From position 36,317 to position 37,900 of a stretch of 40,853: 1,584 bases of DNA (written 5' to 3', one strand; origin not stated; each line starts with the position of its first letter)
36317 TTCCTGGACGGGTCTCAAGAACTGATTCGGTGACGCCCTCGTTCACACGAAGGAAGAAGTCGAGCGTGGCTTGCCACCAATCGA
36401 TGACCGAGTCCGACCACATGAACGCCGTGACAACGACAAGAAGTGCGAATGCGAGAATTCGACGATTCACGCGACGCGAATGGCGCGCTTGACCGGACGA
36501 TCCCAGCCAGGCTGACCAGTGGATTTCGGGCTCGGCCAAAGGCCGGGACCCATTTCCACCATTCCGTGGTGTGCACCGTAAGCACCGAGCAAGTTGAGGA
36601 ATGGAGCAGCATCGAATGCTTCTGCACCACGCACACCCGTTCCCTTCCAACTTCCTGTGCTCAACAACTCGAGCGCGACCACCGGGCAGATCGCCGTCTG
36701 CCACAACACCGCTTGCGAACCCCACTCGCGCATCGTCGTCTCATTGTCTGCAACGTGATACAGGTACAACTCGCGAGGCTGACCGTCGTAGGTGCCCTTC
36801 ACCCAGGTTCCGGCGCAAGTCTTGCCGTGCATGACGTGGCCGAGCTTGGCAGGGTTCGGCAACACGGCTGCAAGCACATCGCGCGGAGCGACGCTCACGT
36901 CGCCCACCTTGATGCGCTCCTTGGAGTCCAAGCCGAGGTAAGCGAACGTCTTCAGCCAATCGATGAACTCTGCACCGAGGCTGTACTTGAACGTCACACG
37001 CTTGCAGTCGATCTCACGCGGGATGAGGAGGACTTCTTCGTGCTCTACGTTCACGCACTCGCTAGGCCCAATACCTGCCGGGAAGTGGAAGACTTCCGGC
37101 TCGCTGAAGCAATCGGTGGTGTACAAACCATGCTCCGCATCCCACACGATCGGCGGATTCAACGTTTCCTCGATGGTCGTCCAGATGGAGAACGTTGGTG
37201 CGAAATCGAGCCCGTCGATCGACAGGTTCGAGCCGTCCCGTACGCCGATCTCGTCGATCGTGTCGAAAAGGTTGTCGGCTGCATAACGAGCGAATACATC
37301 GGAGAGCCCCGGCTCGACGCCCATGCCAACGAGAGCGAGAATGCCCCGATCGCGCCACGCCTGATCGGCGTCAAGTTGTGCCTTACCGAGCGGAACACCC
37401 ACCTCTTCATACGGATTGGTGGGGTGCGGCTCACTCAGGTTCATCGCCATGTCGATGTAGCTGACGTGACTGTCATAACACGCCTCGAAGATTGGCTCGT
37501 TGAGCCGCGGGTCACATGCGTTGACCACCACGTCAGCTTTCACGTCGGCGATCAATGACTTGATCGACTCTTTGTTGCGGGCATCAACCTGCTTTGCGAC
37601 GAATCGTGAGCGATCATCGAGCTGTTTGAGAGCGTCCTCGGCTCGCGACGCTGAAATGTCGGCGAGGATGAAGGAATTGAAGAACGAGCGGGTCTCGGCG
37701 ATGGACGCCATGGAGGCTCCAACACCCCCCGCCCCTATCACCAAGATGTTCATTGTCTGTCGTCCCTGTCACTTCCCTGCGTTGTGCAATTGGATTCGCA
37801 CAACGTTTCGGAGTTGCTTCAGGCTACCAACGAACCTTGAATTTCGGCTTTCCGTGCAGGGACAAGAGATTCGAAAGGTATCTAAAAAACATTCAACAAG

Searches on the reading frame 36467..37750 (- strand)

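Call 90: search_protein_families(library=pfam, proteins=[window:36467-37750:-], max_evalue=0.001)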
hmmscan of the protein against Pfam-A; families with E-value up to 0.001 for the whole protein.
window:36467-37750:- (427 aa): 3 families
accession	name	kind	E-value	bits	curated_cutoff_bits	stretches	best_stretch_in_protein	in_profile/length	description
PF03435.24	Sacchrp_dh_NADP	-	1.9e-19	70.7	25.1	1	2-140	1-129/129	Saccharopine dehydrogenase NADP binding domain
PF16653.10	Sacchrp_dh_C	-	2.6e-19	70.8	31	1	144-392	1-264/265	Saccharopine dehydrogenase C-terminal domain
PF00056.29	Ldh_1_N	-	0.00041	20.8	27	1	2-79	3-78/141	lactate/malate dehydrogenase, NAD binding domain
